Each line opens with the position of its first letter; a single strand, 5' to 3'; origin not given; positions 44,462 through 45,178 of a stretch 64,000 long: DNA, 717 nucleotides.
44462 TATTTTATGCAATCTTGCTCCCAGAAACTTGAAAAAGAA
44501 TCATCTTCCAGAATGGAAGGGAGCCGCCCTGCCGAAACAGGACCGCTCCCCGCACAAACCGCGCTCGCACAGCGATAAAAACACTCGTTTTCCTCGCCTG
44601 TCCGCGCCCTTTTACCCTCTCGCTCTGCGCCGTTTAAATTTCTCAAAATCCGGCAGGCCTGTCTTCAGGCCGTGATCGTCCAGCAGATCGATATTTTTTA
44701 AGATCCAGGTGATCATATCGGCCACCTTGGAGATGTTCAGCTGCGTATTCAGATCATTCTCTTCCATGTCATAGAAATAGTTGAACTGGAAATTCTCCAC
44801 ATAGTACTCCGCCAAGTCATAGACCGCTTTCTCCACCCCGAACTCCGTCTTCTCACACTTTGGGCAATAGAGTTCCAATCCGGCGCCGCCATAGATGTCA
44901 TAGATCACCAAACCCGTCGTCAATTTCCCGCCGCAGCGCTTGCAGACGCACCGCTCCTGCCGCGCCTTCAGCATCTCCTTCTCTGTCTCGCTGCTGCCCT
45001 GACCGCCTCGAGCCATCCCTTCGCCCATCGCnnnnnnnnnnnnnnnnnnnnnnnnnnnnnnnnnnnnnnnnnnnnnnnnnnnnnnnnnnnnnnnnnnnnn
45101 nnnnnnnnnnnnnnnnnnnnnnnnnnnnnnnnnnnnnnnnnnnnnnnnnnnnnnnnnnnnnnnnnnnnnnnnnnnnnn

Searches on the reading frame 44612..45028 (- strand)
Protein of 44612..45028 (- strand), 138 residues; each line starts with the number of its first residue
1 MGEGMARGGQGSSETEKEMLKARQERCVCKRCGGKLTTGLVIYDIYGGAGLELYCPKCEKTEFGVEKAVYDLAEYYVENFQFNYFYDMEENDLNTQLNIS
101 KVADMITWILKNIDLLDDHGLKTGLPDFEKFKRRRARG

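Call 3: search_protein_families(library=pfam, proteins=[window:44612-45028:-], max_evalue=1)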
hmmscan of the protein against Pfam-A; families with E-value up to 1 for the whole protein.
window:44612-45028:- (138 aa): 3 families
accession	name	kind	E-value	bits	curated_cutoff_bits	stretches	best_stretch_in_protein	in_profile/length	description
PF24777.1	DUF7700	-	0.14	12.4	25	1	82-113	48-79/115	Domain of unknown function (DUF7700)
PF19148.5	DUF5830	-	0.15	12.5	26.8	1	15-42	66-92/114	Family of unknown function (DUF5830)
PF25164.1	CoiA_N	-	0.48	10.4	26.3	0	15-36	5-27/50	Competence protein CoiA, N-terminal domain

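Call 4: search_protein_families(library=ncbifam, proteins=[window:44612-45028:-], max_evalue=1)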
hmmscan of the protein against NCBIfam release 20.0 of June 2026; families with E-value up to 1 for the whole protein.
window:44612-45028:- (138 aa): 1 family
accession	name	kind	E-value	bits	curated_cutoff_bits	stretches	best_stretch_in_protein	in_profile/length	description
NF047912.1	ECs_2282_CxxC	subfamily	0.0097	15.8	37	0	52-65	2-15/60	ECs_2282 family putative zinc-binding protein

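Call 12: find_encoding_contigs(protein=window:44612-45028:-, flank=10000, max_places=3)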
Protein window:44612-45028:- (138 aa): no gene with exactly this product is on record in the collection.

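Call 27: find_homologous_proteins(query=window:44612-45028:-, max_evalue=0.001)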
Query window:44612-45028:- (138 aa): 41 proteins with E <= 0.001 among 68 candidates.
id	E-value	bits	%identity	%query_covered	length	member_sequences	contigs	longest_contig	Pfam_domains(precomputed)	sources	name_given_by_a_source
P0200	2.4e-89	314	100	100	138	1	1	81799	-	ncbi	-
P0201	3.9e-55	204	68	91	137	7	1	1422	-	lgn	-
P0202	6.2e-55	203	71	89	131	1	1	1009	-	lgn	-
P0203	1.5e-54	202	65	98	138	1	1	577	-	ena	-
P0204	3.7e-54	201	66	94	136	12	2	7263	-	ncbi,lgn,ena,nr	ncbi:MAG: hypothetical protein J6A10_09760 [Peptococcaceae bacterium]|nr:hypothetical protein [Pepto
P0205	3.9e-54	200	64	91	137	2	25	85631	-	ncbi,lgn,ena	-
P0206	1.4e-53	199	64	98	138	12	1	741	-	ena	-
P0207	1.9e-53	198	70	88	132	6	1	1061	-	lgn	-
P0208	1.9e-53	198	63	96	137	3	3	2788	-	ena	-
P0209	2.3e-53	198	70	89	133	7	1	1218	-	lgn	-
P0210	3.5e-53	197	66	94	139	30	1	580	-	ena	-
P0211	1.2e-52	196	64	93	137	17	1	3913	-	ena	-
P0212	1.9e-52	195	62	94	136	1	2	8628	-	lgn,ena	-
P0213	2.3e-52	195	64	93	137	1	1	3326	-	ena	-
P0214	3.9e-52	194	68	87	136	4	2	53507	-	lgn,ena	-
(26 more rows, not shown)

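Call 40: search_protein_families(library=padloc, proteins=[window:44612-45028:-], max_evalue=0.01)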
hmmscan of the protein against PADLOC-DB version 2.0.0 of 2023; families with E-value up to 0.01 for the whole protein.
window:44612-45028:- (138 aa): 0 families

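Call 47: find_encoding_contigs(protein=P0205, flank=10000, max_places=2)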
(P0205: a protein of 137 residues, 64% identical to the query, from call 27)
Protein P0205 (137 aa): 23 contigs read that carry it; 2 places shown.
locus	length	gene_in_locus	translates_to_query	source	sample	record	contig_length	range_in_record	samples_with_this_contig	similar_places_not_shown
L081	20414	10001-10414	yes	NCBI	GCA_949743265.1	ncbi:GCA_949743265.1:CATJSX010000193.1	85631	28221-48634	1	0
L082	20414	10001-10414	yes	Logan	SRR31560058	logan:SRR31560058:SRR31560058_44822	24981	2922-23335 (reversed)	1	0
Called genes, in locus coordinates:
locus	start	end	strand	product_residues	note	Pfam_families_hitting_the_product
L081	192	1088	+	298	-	PF00126:HTH_1, PF03466:LysR_substrate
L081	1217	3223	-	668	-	PF01663:Phosphodiest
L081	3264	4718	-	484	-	PF03600:CitMHS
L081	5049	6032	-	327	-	PF07833:Cu_amine_oxidN1 (weak), PF01551:Peptidase_M23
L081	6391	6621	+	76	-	PF10764:Gin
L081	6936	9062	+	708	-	PF01663:Phosphodiest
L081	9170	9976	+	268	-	PF00005:ABC_tran, PF13304:AAA_21 (weak)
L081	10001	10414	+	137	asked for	-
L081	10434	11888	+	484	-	PF03600:CitMHS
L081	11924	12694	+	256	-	PF23441:SDR, PF00106:adh_short, PF08659:KR, PF13561:adh_short_C2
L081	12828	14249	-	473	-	PF04055:Radical_SAM, PF06968:BATS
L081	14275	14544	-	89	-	PF21699:TM1266-like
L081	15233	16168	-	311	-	PF13349:DUF4097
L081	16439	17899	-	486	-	PF02749:QRPTase_N (faint), PF17767:NAPRTase_N, PF17956:NAPRTase_C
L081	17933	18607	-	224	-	PF00857:Isochorismatase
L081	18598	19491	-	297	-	PF00293:NUDIX, PF21906:WHD_NrtR (weak)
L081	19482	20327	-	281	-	PF05117:DUF695, PF06877:RraB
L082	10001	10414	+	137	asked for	-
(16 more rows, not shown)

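Call 86: search_protein_families(library=phrogs, proteins=[window:44612-45028:-], max_evalue=0.001)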
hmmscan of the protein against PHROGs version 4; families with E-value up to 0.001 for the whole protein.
window:44612-45028:- (138 aa): 0 families
